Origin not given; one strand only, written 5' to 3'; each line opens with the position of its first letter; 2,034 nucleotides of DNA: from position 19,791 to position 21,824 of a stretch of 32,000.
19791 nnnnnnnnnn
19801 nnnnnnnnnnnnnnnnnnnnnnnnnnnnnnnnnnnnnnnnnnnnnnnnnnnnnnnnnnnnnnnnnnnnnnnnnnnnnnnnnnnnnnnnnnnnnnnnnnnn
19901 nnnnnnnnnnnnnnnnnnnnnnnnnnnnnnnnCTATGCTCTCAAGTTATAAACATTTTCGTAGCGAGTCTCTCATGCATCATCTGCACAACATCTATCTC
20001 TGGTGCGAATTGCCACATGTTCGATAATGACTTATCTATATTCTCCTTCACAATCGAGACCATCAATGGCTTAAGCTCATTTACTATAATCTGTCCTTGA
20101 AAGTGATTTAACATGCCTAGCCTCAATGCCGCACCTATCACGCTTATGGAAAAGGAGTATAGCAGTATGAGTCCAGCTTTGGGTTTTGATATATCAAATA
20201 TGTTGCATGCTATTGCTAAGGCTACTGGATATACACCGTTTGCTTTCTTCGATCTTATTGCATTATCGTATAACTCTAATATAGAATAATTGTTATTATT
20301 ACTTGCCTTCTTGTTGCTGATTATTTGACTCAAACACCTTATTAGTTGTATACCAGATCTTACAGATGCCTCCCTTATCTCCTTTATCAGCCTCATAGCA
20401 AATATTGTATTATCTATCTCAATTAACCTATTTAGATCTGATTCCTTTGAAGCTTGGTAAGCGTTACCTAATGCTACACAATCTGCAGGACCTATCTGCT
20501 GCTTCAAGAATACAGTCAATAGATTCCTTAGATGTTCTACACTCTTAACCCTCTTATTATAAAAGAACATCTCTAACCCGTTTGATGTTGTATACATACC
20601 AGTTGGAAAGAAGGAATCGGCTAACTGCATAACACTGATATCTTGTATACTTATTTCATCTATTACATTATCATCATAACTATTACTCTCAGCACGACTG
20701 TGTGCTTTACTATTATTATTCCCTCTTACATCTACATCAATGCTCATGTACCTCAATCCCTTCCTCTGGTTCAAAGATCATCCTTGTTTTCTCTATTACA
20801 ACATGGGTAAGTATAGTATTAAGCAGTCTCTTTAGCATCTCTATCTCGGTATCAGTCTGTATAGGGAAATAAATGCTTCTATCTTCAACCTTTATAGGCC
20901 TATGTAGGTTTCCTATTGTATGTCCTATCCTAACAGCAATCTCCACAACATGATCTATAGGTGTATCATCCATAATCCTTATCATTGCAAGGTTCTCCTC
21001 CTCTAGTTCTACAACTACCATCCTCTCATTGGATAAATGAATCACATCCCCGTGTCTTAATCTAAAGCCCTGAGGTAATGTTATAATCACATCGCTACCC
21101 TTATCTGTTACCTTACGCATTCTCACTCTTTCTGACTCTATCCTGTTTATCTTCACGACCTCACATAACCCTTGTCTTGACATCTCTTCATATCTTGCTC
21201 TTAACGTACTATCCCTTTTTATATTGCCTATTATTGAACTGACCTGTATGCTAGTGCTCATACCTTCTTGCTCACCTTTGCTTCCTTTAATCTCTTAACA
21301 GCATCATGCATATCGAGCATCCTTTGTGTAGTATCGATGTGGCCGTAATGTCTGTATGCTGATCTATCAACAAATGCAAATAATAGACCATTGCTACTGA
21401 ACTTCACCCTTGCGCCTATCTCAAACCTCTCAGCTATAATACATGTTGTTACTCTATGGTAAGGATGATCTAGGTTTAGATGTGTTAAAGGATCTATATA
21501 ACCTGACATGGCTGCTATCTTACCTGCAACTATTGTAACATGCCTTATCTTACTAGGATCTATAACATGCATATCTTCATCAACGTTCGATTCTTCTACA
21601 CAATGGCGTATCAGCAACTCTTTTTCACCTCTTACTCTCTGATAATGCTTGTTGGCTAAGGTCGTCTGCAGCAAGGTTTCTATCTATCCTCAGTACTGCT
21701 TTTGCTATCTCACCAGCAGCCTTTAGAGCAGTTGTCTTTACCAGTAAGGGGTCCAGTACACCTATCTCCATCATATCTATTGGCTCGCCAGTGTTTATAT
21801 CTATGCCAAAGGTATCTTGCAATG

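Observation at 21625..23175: Divergent thermosome-like chaperonin is the first gene of the urease accessory operon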

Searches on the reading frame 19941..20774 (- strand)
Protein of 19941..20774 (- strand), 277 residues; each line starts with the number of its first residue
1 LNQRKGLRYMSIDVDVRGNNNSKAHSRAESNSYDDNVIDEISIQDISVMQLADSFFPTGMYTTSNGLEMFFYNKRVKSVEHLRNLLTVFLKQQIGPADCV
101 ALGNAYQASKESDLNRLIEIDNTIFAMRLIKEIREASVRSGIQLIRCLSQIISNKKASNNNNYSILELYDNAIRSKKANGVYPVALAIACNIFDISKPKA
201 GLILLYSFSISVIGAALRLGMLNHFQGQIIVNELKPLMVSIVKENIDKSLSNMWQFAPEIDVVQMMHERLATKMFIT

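Call 5: search_protein_families(library=pfam, proteins=[window:19941-20774:-])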
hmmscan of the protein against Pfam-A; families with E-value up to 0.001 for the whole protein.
window:19941-20774:- (277 aa): 1 family
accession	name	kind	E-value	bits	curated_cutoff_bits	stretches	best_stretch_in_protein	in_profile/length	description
PF01730.21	UreF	-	1.1e-32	113.9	23.3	1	76-234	1-150/151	UreF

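Call 6: search_protein_families(library=ncbifam, proteins=[window:19941-20774:-], max_evalue=0.01)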
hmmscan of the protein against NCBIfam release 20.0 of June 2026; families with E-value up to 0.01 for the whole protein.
window:19941-20774:- (277 aa): 0 families

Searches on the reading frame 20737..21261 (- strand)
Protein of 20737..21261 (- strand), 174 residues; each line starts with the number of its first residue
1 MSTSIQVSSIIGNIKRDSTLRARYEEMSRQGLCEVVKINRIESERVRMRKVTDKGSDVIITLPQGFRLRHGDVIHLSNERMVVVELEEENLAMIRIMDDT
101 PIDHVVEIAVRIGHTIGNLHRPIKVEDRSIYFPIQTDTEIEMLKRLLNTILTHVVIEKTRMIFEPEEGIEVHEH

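Call 5: search_protein_families(library=pfam, proteins=[window:20737-21261:-])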
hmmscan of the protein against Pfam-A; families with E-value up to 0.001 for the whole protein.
window:20737-21261:- (174 aa): 2 families
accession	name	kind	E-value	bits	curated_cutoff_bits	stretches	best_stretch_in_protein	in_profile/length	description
PF02814.20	UreE_N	-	1.7e-09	37.5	26.9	1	38-82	18-62/62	UreE urease accessory protein, N-terminal domain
PF05194.17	UreE_C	-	2.8e-05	24.7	23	1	109-170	14-68/87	UreE urease accessory protein, C-terminal domain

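Call 6: search_protein_families(library=ncbifam, proteins=[window:20737-21261:-], max_evalue=0.01)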
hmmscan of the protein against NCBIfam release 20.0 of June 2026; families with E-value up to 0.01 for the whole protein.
window:20737-21261:- (174 aa): 14 families
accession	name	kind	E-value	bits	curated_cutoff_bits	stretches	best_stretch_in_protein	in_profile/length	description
NF009752.0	PRK13261.1-2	equivalog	2e-26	92.7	162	1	7-157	4-145/169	urease accessory protein UreE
NF009756.0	PRK13261.2-2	equivalog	1.9e-13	50.1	138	1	36-172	29-152/153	urease accessory protein UreE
NF009762.0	PRK13263.1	equivalog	8.3e-11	41.8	221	1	41-169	30-144/206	urease accessory protein UreE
NF009751.0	PRK13261.1-1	equivalog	1e-09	38.2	144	1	21-169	5-140/160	urease accessory protein UreE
NF009754.0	PRK13261.1-6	equivalog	4.4e-09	36.3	171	1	6-136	3-119/169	urease accessory protein UreE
NF009755.0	PRK13261.2-1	equivalog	4.8e-09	36.4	223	1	28-147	17-127/150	urease accessory protein UreE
NF009761.0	PRK13262.1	equivalog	5.1e-09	36.1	453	1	5-139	2-136/231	urease accessory protein UreE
NF009759.0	PRK13261.2-5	equivalog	4e-07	30.2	290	1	46-159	33-139/150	urease accessory protein UreE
NF010711.0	PRK14113.1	equivalog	1.6e-06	27.7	240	1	34-172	17-142/152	urease accessory protein UreE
NF009757.0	PRK13261.2-3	equivalog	3.8e-06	26.9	199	1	7-127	3-112/159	urease accessory protein UreE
NF011299.0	PRK14711.1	equivalog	6e-06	26.1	361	1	7-140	4-136/201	urease accessory protein UreE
NF009758.0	PRK13261.2-4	equivalog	6e-06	26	237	1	46-169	34-139/182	urease accessory protein UreE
NF009760.0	PRK13261.2-6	equivalog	0.00013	21.5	218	1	44-168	28-140/162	urease accessory protein UreE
NF010710.0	PRK14112.1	equivalog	0.0042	17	297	1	52-134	41-116/149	urease accessory protein UreE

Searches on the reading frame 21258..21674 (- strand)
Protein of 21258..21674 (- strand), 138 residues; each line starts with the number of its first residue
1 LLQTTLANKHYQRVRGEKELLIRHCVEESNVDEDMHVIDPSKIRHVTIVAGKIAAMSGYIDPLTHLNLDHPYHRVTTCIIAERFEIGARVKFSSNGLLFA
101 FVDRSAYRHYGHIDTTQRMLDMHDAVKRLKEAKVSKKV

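Call 5: search_protein_families(library=pfam, proteins=[window:21258-21674:-])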
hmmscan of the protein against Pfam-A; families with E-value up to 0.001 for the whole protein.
window:21258-21674:- (138 aa): 0 families

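Call 6: search_protein_families(library=ncbifam, proteins=[window:21258-21674:-], max_evalue=0.01)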
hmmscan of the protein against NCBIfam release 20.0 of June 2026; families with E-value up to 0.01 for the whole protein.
window:21258-21674:- (138 aa): 0 families

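Call 45: find_homologous_proteins(query=window:21258-21617:-, max_evalue=0.001)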
Query window:21258-21617:- (119 aa): 275 proteins with E <= 0.001 among 285 candidates; the best 120 are listed.
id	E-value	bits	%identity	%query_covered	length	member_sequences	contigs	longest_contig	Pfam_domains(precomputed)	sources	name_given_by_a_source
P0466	3.5e-73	261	99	100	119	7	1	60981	-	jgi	-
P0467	3.0e-64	232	87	99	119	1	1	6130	-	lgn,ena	-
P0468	6.1e-64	231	87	100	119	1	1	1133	-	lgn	-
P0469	1.2e-63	230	87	100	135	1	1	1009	-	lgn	-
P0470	3.5e-62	225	83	99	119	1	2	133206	-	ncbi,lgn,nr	ncbi:MAG: hypothetical protein RMJ59_05805 [Candidatus Nitrosocaldus sp.]|nr:hypothetical protein [C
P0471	2.8e-60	219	89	95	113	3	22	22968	-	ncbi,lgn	ncbi:MAG: hypothetical protein QW572_07440 [Candidatus Nitrosocaldus sp.]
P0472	4.2e-59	215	81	100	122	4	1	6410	-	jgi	jgi:hypothetical protein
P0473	2.3e-56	207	81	99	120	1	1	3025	-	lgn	-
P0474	7.7e-54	199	87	87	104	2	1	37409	-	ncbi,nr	ncbi:hypothetical protein HRbin04_00075 [archaeon HR04]|nr:hypothetical protein HRbin04_00075 [archa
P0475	2.3e-49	184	76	90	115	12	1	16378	-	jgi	jgi:hypothetical protein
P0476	4.2e-46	174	64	99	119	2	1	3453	-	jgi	-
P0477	4.2e-46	174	64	99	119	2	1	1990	-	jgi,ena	-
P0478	7.9e-46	173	64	99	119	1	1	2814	-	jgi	-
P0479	5.8e-45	170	66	98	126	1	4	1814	-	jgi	jgi:hypothetical protein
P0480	8.8e-45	169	68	98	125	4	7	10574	-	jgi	jgi:hypothetical protein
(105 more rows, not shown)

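Call 50: search_solved_structures(query=A3, max_evalue=10)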
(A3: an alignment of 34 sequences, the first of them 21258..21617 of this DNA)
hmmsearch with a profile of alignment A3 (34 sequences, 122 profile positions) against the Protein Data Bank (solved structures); distinct sequences matched with E-value up to 10: 0.

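Call 51: search_protein_families(library=pfam, proteins=[window:21258-21617:-], max_evalue=10)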
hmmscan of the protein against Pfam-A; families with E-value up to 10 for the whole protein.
window:21258-21617:- (119 aa): 1 family
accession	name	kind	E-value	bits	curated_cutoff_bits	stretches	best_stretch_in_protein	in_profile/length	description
PF23225.1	zf-C2H2_7th_ZNF462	-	0.058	13.6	27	1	44-62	21-39/42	Zinc finger protein 462, seventh C2H2 zinc finger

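Call 54: predict_structure(alignment_id=A4)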
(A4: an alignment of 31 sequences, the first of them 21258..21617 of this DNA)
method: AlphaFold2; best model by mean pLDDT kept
length: 119 residues; sequences in the alignment: 31
mean_pLDDT: 89.1   pTM: 0.74
mean pLDDT of the five models: 89.1, 86.8, 76.0, 75.6, 68.1
residues with pLDDT >= 90: 72; 70-90: 40; 50-70: 5; < 50: 2
segments of 3 or more residues with pLDDT < 50: none
pLDDT, mean of each block of 10 residues (from residue 1): 85 97 95 93 89 86 96 92 93 83 88 70
secondary structure, 60 per line:
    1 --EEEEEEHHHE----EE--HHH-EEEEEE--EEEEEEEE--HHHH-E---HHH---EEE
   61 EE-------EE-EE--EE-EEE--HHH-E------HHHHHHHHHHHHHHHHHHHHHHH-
elements in order: E3-8 E25-30 E33-40 H43-46 E58-62 E80-82 H96-118

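Call 59: fold_search(model_id=the predicted structure, library=pdb)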
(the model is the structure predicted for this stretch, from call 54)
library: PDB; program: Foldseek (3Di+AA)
matches with E <= 10: 46; with E <= 0.001: 0
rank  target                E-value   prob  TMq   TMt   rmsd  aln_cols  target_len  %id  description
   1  8qsy_PD               1.6e+00  0.04  0.14  0.08  12.6        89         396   15  Portal capsid interface of full Haloferax tailed virus 1. (released 2024-10-23)
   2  7r50_P                2.5e+00  0.04  0.15  0.06  11.2        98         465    6  Crystal structure of GMP reductase from mycobacterium smegmatis in complex with GMP. (released 2022-04-27)
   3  8qsy_PC               3.4e+00  0.02  0.14  0.08  12.5        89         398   15  Portal capsid interface of full Haloferax tailed virus 1. (released 2024-10-23)
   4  5no9_D                3.6e+00  0.02  0.14  0.09   9.4        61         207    5  NLPPya in complex with mannosamine (released 2017-12-27)
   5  8ry6_A                3.8e+00  0.03  0.17  0.06  10.0        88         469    6  CryoEM structure of M. smegmatis GMP reductase apoform at pH 6.6, extended conformation I. (released 2025-08-20)
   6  8gtd_A                3.8e+00  0.02  0.17  0.08  13.4       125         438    9  Cryo-EM model of the marine siphophage vB_DshS-R4C portal-adaptor complex (released 2023-07-12)
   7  4qtq                  4.1e+00  0.01  0.13  0.09  13.6        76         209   10  Structure of a Xanthomonas Type IV Secretion System related protein (released 2015-06-17)
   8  2k2j_MODEL_1_A        4.3e+00  0.02  0.16  0.16  12.9        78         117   13  NMR solution structure of the split PH domain from Phospholipase C gamma 2 (released 2008-09-09)
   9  8qsy_PK               4.6e+00  0.02  0.14  0.08  12.7        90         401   17  Portal capsid interface of full Haloferax tailed virus 1. (released 2024-10-23)
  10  5m3m_N                4.6e+00  0.01  0.12  0.12  15.7       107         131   12  Free monomeric RNA polymerase I at 4.0A resolution (released 2016-11-23)
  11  9y6s_9W               4.9e+00  0.03  0.19  0.03  19.6       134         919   11  96-nm repeat of the Leishmania tarentolae doublet microtubule (released 2025-12-17)
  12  6hko_N                4.9e+00  0.01  0.13  0.12  16.5       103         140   14  Yeast RNA polymerase I elongation complex bound to nucleotide analog GMPCPP (released 2019-04-03)
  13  3o5a_A                5.2e+00  0.01  0.15  0.03  16.9        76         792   20  Crystal Structure of partially reduced Periplasmic Nitrate Reductase from Cupriavidus necator using Ionic Liquids (released 2011-04-06)
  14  5nnw_A                5.2e+00  0.01  0.15  0.11  10.5        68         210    4  NLPPya in complex with glucosamine (released 2017-12-27)
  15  3oam_B                5.2e+00  0.01  0.16  0.12  14.5        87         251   11  Crystal structure of cytidylyltransferase from Vibrio cholerae (released 2010-09-22)
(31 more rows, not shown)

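Call 73: search_protein_families(library=ncbifam, proteins=[window:21258-21617:-], max_evalue=1)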
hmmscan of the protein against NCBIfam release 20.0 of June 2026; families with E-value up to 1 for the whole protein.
window:21258-21617:- (119 aa): 0 families

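Call 81: search_dna_similar(query=window:21258-21617:-, collection=plasmids, mode=protein, max_evalue=0.01, max_rows=10)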
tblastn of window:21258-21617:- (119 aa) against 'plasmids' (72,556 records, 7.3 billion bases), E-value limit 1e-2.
No match.
